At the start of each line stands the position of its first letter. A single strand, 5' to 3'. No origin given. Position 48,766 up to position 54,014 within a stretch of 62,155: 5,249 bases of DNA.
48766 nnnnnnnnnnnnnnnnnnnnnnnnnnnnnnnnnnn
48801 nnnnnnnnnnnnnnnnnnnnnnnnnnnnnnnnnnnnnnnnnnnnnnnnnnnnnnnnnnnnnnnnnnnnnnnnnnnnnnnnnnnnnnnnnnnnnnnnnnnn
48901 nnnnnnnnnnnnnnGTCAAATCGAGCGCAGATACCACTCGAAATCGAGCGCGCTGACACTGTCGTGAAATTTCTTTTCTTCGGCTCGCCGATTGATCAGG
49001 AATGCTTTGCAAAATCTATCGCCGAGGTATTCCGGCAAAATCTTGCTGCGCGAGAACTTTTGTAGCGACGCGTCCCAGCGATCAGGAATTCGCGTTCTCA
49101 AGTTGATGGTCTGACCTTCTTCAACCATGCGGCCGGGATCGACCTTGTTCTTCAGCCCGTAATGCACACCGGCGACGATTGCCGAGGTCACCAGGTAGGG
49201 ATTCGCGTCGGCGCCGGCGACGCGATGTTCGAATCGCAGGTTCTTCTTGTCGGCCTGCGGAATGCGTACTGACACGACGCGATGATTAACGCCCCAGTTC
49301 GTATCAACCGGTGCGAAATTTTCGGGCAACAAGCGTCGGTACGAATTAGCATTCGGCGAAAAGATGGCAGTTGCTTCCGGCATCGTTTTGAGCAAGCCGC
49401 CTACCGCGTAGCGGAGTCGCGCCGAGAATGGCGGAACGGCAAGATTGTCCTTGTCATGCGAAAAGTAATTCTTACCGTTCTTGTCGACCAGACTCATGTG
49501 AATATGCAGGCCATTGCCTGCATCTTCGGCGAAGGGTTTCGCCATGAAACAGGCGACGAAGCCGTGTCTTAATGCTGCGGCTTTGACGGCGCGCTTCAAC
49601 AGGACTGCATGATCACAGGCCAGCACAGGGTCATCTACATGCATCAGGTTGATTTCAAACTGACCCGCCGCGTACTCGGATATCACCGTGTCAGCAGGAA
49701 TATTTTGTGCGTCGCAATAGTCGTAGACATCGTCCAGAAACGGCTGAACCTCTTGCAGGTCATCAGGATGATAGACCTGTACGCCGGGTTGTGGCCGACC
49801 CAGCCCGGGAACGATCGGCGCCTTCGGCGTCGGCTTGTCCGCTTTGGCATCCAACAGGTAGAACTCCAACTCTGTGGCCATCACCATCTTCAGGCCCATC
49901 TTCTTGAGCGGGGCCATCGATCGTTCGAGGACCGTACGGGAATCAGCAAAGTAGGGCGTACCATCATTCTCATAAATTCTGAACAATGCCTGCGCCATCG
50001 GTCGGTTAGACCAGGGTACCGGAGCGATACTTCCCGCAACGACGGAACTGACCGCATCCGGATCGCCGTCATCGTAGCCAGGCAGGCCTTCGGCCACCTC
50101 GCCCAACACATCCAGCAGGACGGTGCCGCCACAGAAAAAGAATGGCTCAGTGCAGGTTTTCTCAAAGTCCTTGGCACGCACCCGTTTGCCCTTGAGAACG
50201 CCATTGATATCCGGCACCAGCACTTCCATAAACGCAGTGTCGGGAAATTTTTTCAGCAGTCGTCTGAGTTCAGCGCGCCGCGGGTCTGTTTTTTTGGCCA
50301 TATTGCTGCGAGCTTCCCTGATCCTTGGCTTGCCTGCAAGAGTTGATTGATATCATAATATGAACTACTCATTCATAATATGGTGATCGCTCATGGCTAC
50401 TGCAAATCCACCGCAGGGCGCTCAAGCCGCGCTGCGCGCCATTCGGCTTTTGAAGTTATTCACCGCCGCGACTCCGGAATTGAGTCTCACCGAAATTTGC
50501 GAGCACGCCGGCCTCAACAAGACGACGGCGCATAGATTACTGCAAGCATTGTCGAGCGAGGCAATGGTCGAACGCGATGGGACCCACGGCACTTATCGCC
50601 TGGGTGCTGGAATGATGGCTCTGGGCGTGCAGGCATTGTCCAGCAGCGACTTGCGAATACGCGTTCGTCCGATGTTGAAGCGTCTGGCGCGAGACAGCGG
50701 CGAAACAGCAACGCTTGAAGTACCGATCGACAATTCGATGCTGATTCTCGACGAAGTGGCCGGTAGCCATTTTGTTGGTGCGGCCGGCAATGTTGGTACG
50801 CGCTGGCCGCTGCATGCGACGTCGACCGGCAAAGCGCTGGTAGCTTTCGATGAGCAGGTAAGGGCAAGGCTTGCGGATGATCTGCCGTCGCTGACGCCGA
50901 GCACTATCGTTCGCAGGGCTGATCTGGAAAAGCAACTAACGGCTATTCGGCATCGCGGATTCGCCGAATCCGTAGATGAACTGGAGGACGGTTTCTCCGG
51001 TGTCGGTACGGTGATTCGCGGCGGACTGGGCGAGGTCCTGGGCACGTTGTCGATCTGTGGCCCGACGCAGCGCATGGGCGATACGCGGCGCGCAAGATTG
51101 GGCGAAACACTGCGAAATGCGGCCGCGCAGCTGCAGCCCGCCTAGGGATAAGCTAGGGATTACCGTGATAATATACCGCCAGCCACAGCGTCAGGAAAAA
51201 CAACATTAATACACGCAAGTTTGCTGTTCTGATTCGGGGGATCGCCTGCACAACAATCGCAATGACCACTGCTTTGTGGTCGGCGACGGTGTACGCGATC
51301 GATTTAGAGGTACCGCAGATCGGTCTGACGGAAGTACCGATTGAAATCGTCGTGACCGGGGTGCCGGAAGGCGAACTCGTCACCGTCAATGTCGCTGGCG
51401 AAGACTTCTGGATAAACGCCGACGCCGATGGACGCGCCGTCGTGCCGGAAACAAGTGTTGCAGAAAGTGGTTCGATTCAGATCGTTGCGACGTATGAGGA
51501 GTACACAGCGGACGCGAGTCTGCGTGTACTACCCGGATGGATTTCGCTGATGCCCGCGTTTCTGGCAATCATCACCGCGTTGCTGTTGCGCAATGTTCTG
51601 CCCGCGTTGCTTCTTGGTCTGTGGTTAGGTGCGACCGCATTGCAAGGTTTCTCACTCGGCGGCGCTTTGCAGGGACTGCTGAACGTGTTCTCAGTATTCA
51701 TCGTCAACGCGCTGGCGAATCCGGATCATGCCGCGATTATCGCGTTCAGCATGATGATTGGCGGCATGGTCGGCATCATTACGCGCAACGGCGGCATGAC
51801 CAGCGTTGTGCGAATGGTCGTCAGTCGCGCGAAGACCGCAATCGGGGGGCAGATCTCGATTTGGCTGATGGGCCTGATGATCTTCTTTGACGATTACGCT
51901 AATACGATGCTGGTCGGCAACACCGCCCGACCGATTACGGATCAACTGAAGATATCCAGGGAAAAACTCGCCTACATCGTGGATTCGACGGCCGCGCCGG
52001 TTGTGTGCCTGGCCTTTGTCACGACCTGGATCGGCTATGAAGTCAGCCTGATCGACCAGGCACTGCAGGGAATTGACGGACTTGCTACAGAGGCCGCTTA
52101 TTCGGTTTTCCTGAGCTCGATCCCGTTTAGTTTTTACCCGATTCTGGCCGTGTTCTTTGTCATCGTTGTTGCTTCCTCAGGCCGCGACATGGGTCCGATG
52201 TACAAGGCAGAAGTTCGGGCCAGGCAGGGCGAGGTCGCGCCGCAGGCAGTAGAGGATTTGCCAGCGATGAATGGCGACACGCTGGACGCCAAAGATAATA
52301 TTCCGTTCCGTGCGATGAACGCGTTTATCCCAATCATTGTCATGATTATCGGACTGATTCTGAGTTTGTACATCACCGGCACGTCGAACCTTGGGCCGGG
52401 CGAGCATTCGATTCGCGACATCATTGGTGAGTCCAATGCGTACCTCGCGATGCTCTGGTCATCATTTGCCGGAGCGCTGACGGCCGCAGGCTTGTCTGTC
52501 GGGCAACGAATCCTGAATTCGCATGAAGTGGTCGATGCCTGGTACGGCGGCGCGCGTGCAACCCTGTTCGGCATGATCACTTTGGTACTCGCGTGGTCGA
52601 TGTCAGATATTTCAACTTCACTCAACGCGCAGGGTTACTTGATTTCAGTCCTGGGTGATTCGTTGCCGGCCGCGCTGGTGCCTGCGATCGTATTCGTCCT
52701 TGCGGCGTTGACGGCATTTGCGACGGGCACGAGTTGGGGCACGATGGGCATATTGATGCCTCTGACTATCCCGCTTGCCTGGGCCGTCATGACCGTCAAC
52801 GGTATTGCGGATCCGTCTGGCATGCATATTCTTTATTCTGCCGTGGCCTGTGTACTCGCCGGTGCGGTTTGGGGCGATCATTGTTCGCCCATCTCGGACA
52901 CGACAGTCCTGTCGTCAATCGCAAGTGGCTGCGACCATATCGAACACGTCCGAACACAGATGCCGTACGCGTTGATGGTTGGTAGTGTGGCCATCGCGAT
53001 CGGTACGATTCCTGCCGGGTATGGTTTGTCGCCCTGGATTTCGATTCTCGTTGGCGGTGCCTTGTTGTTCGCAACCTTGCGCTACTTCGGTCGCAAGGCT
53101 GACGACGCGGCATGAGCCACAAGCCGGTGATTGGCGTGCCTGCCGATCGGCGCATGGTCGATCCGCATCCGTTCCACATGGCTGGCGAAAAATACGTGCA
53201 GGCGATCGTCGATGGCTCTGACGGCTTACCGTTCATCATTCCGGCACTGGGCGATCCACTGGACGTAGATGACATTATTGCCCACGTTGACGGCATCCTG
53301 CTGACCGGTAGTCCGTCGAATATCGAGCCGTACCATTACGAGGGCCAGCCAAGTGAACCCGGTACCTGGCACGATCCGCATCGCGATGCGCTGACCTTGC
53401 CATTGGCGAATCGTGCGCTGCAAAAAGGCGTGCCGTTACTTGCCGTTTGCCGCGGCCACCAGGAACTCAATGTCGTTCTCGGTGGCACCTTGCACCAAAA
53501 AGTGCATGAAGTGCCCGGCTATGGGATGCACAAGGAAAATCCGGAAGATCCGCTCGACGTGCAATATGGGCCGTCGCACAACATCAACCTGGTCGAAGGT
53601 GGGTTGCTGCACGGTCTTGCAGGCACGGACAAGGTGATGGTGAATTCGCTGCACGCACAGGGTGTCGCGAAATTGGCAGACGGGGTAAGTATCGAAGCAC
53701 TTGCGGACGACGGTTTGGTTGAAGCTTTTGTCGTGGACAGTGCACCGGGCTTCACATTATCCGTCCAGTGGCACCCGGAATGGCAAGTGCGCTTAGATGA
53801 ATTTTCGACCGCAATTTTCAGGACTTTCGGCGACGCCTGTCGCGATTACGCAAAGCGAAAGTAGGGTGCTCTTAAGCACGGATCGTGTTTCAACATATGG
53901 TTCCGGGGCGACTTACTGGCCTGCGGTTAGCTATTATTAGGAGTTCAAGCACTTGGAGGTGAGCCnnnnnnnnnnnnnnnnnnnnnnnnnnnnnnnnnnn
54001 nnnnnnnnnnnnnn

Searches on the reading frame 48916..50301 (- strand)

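Call 29: search_protein_families(library=pfam, proteins=[window:48916-50301:-], max_evalue=0.001)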
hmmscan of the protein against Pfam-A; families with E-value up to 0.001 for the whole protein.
window:48916-50301:- (461 aa): 1 family
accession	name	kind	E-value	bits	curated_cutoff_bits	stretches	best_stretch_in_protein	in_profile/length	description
PF00120.29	Gln-synt_C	-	7.3e-94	315.1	24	1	119-457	2-344/344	Glutamine synthetase, catalytic domain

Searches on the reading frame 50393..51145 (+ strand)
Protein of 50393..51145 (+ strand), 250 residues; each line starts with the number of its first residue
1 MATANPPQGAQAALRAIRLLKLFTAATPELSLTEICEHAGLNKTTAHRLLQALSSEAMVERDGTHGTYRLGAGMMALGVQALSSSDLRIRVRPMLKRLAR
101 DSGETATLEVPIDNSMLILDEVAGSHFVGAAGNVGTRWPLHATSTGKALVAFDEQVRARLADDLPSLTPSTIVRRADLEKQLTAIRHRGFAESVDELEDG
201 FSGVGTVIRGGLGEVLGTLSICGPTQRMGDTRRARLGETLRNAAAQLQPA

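Call 29: search_protein_families(library=pfam, proteins=[window:50393-51145:+], max_evalue=0.001)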
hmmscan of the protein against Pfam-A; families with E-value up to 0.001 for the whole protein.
window:50393-51145:+ (250 aa): 4 families
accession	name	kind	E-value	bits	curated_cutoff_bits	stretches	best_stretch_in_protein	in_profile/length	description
PF01614.24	IclR_C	-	2.1e-32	112.5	24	1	80-247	2-172/174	Bacterial transcriptional regulator IclR C-terminal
PF09339.16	HTH_IclR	-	1.2e-14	54.3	22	1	13-63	2-52/52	IclR helix-turn-helix domain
PF12802.13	MarR_2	-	1.7e-05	25.3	27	1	23-65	13-58/61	MarR family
PF25213.1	HVO_A0261_N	-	7.8e-05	22.9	35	1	27-70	22-63/86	HVO_A0261 N-terminal domain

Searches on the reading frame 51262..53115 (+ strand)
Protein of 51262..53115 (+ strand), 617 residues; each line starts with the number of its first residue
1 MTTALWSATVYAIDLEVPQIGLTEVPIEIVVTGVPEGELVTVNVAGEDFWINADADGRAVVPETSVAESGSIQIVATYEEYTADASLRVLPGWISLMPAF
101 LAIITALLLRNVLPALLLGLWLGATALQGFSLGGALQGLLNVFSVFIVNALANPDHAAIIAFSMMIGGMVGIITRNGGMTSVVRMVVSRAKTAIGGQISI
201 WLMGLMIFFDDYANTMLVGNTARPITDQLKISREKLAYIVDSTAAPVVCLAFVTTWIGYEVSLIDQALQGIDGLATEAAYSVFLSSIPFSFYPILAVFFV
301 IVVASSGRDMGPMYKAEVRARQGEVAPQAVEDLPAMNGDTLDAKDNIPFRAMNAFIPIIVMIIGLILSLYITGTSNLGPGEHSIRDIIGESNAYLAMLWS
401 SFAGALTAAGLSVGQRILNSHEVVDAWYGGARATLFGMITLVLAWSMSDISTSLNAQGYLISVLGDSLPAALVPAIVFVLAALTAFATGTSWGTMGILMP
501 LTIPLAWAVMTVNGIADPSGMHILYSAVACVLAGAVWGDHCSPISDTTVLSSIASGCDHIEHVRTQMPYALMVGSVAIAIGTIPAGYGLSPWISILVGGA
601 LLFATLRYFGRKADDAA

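Call 29: search_protein_families(library=pfam, proteins=[window:51262-53115:+], max_evalue=0.001)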
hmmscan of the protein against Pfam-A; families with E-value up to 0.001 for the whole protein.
window:51262-53115:+ (617 aa): 1 family
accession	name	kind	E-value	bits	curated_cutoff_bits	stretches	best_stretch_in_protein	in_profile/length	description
PF03553.21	Na_H_antiporter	-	5.6e-45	154.3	23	1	249-581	3-297/303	Na+/H+ antiporter family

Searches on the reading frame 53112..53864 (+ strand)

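Call 29: search_protein_families(library=pfam, proteins=[window:53112-53864:+], max_evalue=0.001)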
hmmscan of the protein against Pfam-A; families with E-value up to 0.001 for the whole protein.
window:53112-53864:+ (250 aa): 2 families
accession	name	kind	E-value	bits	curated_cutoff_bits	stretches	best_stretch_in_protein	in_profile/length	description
PF07722.19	Peptidase_C26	-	1.4e-68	231.3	20.5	1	5-223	1-219/219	Peptidase C26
PF00117.34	GATase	-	6.1e-10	39.5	22.8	1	93-227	59-176/190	Glutamine amidotransferase class-I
